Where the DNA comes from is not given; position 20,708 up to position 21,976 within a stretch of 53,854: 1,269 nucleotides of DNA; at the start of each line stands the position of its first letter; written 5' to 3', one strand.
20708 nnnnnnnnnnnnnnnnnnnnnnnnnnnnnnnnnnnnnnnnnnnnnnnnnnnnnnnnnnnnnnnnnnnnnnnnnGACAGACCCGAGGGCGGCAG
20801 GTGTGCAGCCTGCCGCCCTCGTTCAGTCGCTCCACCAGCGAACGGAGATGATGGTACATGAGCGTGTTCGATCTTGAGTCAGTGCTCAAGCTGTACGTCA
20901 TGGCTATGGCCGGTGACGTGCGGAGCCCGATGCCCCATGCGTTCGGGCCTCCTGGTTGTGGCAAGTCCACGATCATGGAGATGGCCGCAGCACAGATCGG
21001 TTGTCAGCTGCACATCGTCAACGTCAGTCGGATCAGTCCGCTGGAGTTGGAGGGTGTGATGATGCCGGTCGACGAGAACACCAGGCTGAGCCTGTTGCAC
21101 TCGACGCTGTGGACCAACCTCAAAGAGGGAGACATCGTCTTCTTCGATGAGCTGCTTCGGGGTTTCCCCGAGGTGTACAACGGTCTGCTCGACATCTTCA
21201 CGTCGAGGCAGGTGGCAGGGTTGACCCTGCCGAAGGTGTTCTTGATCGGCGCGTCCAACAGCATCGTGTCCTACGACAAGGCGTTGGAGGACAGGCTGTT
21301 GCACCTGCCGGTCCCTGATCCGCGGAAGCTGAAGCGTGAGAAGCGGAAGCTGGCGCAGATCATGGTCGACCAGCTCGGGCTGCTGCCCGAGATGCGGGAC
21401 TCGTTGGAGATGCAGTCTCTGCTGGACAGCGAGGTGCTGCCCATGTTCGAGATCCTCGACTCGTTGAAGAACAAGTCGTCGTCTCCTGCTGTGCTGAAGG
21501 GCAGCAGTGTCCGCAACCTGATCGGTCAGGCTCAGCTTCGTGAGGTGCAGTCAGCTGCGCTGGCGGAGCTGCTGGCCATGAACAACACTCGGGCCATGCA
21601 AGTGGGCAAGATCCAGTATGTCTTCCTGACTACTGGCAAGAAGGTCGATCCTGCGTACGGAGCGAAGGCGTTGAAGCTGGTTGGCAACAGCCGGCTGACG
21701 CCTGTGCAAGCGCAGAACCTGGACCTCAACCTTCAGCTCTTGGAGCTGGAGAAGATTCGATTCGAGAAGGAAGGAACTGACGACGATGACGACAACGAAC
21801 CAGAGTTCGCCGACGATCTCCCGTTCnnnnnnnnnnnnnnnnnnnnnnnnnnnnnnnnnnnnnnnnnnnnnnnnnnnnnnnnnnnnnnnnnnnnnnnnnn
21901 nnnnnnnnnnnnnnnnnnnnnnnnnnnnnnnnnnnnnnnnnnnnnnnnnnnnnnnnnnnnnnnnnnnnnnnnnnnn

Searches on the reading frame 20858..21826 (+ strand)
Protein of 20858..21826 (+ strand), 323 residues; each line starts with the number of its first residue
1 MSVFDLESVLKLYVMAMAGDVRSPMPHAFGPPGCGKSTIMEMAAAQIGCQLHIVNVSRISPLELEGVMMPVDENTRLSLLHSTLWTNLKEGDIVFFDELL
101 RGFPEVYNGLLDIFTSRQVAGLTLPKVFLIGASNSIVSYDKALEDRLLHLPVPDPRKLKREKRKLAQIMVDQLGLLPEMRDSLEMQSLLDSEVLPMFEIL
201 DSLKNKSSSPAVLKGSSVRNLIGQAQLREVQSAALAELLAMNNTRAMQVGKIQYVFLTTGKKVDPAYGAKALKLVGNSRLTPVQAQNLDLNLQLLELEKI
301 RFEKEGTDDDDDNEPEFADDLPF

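Call 69: search_protein_families(library=pfam, proteins=[window:20858-21826:+], max_evalue=0.05)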
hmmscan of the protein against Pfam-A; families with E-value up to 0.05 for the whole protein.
window:20858-21826:+ (323 aa): 7 families
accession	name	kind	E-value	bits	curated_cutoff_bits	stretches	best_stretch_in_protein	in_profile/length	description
PF07728.20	AAA_5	-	3.1e-09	37.4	22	1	30-120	6-96/139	AAA domain (dynein-related subfamily)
PF00004.35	AAA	-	8.7e-09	36.4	21.2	1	29-147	4-123/131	ATPase family associated with various cellular activities (AAA)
PF20030.5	bpMoxR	-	6.6e-08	32.3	27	1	28-148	36-161/205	MoxR domain in the MoxR-vWA-beta-propeller ternary systems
PF05496.18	RuvB_N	-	0.0002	21.6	27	1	23-101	31-95/159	Holliday junction DNA helicase RuvB P-loop domain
PF01443.25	Viral_helicase1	-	0.00089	19.6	21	1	30-102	5-71/228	Viral superfamily 1 RNA helicase core domain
PF07726.17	AAA_3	-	0.0052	17.1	27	1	30-132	6-108/131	ATPase family associated with various cellular activities (AAA)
PF13207.12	AAA_17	-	0.02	15.6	27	0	29-50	1-22/136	AAA domain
